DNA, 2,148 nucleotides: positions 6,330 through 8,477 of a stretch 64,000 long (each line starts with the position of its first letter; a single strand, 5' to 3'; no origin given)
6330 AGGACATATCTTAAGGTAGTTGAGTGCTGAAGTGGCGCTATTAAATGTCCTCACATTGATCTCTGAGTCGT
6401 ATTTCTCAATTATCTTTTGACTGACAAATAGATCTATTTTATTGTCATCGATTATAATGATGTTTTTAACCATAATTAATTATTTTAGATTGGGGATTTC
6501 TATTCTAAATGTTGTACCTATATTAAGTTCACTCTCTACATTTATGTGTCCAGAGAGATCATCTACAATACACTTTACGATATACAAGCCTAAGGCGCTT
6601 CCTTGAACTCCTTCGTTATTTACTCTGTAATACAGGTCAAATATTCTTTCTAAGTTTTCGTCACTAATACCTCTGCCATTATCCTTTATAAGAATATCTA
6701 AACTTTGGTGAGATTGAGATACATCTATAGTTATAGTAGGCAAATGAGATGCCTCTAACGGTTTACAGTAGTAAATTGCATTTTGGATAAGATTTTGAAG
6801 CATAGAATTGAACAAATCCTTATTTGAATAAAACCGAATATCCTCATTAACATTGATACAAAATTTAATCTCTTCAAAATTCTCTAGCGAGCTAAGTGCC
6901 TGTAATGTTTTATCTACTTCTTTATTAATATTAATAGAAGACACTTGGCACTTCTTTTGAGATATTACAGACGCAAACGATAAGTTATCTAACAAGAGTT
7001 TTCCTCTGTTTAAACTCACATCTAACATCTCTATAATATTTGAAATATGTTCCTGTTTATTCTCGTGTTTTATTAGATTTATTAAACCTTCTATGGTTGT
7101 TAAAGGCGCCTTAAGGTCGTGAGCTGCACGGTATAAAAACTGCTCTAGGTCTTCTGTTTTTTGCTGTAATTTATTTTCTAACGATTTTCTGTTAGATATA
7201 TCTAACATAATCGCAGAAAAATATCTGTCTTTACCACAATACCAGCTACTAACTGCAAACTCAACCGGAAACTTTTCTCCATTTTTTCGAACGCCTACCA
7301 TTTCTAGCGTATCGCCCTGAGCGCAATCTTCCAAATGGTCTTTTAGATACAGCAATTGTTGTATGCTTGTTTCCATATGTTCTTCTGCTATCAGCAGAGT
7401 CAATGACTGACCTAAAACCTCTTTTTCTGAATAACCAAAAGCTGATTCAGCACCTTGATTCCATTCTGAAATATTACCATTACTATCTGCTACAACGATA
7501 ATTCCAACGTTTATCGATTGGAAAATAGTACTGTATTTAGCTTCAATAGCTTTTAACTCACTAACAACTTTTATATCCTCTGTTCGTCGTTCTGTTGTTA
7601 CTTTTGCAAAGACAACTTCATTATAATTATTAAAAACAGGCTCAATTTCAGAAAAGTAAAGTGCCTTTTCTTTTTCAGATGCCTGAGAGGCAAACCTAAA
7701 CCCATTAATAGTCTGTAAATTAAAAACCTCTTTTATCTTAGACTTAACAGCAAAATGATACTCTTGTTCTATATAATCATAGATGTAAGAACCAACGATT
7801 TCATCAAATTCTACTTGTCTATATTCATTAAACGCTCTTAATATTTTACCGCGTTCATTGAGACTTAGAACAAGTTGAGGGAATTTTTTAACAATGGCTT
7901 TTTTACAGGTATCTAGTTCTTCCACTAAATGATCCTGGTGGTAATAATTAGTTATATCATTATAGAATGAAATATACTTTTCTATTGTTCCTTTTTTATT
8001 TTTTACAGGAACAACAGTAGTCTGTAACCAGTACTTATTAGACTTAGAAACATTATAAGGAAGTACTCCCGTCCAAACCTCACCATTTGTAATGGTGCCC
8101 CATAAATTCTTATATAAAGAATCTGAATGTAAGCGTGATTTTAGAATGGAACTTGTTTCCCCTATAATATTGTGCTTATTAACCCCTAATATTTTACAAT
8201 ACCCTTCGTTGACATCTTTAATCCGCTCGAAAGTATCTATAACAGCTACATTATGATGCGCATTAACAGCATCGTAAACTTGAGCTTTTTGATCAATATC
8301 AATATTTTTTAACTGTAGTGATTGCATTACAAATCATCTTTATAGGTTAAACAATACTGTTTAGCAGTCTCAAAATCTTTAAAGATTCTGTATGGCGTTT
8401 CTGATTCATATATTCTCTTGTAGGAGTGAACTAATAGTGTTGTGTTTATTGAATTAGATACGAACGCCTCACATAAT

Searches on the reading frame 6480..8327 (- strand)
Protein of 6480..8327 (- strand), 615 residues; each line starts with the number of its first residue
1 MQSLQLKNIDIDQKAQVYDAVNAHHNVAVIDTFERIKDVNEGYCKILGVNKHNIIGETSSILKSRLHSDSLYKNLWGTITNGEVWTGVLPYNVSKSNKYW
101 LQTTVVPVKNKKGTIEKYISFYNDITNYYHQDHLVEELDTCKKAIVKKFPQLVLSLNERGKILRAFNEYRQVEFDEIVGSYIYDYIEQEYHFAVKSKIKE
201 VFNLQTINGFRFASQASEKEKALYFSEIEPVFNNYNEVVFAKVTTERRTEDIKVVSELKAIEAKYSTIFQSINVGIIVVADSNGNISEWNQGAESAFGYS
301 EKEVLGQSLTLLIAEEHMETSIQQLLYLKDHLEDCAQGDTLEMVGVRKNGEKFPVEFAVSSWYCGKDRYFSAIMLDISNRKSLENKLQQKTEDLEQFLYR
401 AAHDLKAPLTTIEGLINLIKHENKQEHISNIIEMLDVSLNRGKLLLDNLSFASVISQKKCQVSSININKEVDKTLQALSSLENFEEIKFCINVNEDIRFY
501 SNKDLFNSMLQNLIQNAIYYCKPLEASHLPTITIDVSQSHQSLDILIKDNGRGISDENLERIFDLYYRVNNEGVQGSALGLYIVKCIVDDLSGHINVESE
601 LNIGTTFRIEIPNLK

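Call 4: search_protein_families(library=pfam, proteins=[window:6480-8327:-], max_evalue=0.01)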
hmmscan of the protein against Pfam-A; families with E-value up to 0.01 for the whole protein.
window:6480-8327:- (615 aa): 10 families
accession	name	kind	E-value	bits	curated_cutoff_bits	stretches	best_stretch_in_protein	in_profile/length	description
PF13426.13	PAS_9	-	9.4e-23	80.9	27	2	274-378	2-102/103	PAS domain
PF00989.32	PAS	-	1.1e-22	80.6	22.6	2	264-377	2-113/113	PAS fold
PF02518.31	HATPase_c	-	1.2e-20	74.4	26.4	1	505-613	5-109/111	Histidine kinase-, DNA gyrase B-, and HSP90-like ATPase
PF08448.16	PAS_4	-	3.5e-14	53.4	23.1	2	26-127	7-107/110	PAS fold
PF13188.13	PAS_8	-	4.2e-12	45.9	21.8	1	263-313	1-47/65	PAS domain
PF08447.18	PAS_3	-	1.2e-06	29.1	25.6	1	38-121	3-88/89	PAS fold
PF00512.31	HisKA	-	3.9e-06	27.2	26.9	1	394-452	2-61/66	His Kinase A (phospho-acceptor) domain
PF24820.1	Diguanyl_cycl_sensor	-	0.00022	21.6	28.1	0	277-361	9-95/109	Diguanylate cyclase-like sensor domain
PF13589.12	HATPase_c_3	-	0.00065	20.2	25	1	527-569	17-60/137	Histidine kinase-, DNA gyrase B-, and HSP90-like ATPase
PF14689.11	SPOB_a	-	0.0076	16.3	28.1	0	389-435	7-53/62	Sensor_kinase_SpoOB-type, alpha-helical domain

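Call 40: search_protein_families(library=ncbifam, proteins=[window:6480-8327:-], max_evalue=0.01)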
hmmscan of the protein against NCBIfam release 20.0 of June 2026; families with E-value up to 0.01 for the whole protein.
window:6480-8327:- (615 aa): 91 families (the best 25 are shown)
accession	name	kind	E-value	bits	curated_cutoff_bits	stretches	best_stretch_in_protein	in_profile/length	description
NF046044.1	PnpS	equivalog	1.7e-45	155.7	400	1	257-612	49-390/390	two-component system histidine kinase PnpS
NF008468.0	PRK11360.1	equivalog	1.3e-40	139.4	646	1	256-612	261-607/616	two-component system sensor histidine kinase AtoS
TIGR02966.1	phoR_proteo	equivalog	5.3e-40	137.4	334.2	1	264-610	7-332/333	phosphate regulon sensor histidine kinase PhoR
TIGR00229.1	sensory_box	domain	2.3e-33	115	22.9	2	262-387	4-126/126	PAS domain S-box protein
NF041735.1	hist_kin_RppB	equivalog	8.9e-31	107.1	400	1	393-612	215-438/438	two-component system sensor histidine kinase RppB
NF047874.1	MASE3_PAS_HK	subfamily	6.4e-30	104.5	560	1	245-613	247-625/655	MASE3 domain-containing sensor histidine kinase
NF008312.0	PRK11100.1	equivalog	1.6e-27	96.4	356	1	382-613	245-474/477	two-component system sensor histidine kinase CreC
TIGR02938.1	nifL_nitrog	equivalog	2.6e-27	95.5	242.45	2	24-175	14-165/494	nitrogen fixation negative regulator NifL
NF033092.0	HK_WalK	equivalog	4.6e-27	94.8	725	1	263-612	258-593/594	cell wall metabolism sensor histidine kinase WalK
NF045595.1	HK_scytonemin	equivalog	5.4e-27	94.5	865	1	256-614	275-636/637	scytonemin biosynthesis sensor histidine kinase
NF045911.1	TCSHisKinNblS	equivalog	1.2e-25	89.9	1000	1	250-611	253-618/621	two-component system sensor histidine kinase NblS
NF041947.1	LuxQ_Vibrio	equivalog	3.6e-25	88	1200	1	257-612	343-695/843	quorum-sensing autoinducer 2 sensor kinase/phosphatase LuxQ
NF047465.1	hybrid_HK_LvrA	exception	3.8e-25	88.1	1200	1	380-614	587-819/819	hybrid histidine kinase/response regulator LvrA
NF008302.0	PRK11091.1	equivalog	2.5e-24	85.5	838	1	277-612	168-504/779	aerobic respiration two-component sensor histidine kinase ArcB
NF052573.1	HisKinEspAMyxo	equivalog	6.4e-24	84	1400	3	531-611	531-609/755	serine histidine kinase EspA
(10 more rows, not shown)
